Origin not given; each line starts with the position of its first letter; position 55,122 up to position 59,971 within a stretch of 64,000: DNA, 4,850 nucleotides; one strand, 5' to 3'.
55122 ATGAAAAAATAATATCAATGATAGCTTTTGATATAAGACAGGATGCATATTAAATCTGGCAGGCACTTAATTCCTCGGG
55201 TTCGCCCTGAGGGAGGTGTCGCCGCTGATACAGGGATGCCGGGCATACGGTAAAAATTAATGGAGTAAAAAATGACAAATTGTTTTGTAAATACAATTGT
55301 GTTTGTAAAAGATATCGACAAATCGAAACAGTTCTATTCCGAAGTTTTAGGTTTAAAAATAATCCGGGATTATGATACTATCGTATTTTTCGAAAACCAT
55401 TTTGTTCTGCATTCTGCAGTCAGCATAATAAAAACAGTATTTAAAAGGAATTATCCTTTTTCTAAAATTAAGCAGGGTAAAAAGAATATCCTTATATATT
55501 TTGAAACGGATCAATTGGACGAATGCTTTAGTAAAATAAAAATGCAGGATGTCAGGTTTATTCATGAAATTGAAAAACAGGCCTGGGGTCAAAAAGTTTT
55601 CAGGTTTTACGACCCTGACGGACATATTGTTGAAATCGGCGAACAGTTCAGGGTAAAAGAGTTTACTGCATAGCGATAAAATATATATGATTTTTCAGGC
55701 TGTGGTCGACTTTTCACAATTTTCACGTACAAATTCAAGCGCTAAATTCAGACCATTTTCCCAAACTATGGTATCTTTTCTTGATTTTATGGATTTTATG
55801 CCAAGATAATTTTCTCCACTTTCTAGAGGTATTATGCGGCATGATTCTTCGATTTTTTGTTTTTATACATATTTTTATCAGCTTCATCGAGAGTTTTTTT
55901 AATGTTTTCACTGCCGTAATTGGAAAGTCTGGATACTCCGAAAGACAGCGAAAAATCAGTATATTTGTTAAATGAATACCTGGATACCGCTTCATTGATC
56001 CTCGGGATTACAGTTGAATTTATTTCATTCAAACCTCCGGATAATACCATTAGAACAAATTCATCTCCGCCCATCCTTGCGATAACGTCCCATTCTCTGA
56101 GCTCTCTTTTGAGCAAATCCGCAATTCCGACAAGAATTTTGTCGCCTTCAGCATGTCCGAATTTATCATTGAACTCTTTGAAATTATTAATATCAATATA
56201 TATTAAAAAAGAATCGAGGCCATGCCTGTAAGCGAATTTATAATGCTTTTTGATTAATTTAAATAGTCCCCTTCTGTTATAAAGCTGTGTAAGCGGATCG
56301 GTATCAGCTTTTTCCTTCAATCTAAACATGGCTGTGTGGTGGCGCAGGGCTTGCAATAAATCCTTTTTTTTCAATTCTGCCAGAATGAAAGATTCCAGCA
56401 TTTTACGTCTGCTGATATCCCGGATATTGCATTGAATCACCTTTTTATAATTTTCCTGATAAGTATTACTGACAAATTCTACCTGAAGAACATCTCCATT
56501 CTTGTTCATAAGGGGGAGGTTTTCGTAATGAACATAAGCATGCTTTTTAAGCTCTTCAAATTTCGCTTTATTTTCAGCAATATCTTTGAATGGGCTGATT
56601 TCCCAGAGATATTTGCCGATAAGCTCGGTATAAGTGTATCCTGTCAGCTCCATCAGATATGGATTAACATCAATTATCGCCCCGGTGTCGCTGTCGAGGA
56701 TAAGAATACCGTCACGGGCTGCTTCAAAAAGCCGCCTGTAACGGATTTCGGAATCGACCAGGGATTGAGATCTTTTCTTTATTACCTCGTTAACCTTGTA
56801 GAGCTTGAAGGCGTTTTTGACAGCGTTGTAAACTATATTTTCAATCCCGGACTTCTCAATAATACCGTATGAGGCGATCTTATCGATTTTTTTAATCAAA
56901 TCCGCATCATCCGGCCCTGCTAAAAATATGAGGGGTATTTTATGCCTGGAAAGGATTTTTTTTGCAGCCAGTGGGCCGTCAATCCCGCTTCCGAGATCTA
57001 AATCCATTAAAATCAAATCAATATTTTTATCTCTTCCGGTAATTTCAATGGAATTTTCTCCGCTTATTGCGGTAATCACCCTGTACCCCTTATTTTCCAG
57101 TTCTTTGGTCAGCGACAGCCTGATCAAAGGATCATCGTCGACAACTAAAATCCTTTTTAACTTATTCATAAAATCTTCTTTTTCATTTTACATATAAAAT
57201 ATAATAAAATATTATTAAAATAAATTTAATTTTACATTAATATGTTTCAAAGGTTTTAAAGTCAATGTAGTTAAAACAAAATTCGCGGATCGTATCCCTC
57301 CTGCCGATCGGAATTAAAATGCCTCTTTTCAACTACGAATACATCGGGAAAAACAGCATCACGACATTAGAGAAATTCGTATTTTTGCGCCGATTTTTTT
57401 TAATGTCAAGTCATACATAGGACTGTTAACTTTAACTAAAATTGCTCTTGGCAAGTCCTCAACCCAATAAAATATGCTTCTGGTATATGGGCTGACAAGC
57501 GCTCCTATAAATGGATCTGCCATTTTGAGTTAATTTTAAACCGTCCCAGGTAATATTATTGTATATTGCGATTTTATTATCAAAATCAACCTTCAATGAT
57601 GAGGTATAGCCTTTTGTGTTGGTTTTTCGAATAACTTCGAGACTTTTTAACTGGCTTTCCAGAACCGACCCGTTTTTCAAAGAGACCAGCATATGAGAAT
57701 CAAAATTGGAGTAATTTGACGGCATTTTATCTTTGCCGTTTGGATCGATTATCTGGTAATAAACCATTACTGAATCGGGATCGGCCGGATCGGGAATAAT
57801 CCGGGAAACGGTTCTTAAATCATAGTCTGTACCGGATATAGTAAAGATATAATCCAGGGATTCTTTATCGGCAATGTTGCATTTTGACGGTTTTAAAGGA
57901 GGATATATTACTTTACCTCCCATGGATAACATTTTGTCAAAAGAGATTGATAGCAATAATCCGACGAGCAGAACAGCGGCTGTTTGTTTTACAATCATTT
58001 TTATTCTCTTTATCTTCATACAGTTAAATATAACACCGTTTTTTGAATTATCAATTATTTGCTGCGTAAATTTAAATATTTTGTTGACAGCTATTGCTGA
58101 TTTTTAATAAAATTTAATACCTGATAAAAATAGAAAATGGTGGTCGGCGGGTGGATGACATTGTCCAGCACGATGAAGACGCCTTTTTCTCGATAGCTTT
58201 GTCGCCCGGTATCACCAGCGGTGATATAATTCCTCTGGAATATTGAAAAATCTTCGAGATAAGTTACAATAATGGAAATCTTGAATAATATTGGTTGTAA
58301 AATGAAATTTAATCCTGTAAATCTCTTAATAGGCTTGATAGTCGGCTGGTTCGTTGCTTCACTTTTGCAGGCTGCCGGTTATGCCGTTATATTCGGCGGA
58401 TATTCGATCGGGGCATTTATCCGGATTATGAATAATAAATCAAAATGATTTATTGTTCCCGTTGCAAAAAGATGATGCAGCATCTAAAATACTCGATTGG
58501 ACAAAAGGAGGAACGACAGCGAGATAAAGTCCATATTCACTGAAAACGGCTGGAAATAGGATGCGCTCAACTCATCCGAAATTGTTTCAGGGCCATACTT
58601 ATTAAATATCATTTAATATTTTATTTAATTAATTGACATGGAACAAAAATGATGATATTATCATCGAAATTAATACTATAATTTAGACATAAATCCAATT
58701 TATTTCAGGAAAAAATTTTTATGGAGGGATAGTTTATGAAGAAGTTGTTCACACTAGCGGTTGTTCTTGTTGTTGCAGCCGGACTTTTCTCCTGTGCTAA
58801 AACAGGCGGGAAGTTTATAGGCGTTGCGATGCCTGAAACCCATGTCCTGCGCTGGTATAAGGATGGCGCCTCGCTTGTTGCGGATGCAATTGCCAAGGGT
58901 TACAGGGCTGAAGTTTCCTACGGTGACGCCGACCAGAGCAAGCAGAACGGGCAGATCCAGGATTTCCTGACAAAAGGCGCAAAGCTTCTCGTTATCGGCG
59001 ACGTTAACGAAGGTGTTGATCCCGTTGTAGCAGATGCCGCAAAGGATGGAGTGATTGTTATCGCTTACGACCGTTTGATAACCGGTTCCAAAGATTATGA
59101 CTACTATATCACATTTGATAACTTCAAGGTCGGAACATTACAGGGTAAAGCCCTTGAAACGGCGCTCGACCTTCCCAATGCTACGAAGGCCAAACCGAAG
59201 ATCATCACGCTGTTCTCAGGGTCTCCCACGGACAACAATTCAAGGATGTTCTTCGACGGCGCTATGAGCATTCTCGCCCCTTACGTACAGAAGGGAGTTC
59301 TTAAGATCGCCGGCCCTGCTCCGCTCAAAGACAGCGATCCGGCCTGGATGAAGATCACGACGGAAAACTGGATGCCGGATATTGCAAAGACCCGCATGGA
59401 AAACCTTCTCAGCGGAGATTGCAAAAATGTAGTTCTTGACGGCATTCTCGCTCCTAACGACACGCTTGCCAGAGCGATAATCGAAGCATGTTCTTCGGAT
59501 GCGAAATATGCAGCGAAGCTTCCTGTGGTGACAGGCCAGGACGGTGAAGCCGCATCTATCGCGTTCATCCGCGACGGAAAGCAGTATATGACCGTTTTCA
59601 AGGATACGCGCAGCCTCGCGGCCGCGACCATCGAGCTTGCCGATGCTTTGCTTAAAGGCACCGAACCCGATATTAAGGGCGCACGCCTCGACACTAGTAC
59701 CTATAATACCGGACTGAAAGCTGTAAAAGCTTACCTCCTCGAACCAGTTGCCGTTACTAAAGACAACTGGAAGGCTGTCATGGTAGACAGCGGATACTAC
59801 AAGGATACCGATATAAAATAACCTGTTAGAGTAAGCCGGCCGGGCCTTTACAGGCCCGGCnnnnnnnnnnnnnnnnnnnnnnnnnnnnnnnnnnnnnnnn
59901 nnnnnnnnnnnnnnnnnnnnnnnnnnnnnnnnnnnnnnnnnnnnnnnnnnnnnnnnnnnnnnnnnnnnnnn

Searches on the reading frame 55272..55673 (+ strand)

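Call 50: search_protein_families(library=pfam, proteins=[window:55272-55673:+], max_evalue=0.001)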
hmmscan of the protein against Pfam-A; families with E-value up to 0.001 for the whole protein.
window:55272-55673:+ (133 aa): 3 families
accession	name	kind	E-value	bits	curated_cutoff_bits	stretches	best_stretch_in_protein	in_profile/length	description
PF12681.13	Glyoxalase_2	-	5.6e-34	117.1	30.1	1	5-125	1-116/118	Glyoxalase-like domain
PF00903.31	Glyoxalase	-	3.8e-19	69.7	20.6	1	8-122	5-121/121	Glyoxalase/Bleomycin resistance protein/Dioxygenase superfamily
PF22677.2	Ble-like_N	-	1.8e-09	37.6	24.5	1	5-34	2-32/41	Bleomycin resistance protein-like N-terminal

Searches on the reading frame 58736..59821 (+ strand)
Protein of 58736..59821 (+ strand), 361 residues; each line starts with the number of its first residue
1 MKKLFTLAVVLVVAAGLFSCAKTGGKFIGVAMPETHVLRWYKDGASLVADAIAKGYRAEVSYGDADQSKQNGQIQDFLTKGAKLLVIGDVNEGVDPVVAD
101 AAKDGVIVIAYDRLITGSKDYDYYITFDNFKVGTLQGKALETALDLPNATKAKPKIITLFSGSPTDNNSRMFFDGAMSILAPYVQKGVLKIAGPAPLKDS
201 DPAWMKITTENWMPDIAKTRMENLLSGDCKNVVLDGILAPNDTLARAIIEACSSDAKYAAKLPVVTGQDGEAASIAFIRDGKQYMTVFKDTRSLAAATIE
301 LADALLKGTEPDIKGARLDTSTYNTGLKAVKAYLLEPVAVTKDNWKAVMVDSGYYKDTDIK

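Call 50: search_protein_families(library=pfam, proteins=[window:58736-59821:+], max_evalue=0.001)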
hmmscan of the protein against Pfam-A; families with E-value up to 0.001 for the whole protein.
window:58736-59821:+ (361 aa): 1 family
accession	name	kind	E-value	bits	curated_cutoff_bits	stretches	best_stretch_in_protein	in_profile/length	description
PF13407.12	Peripla_BP_4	-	3.8e-49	168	35.1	1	40-309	12-257/258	Periplasmic binding protein domain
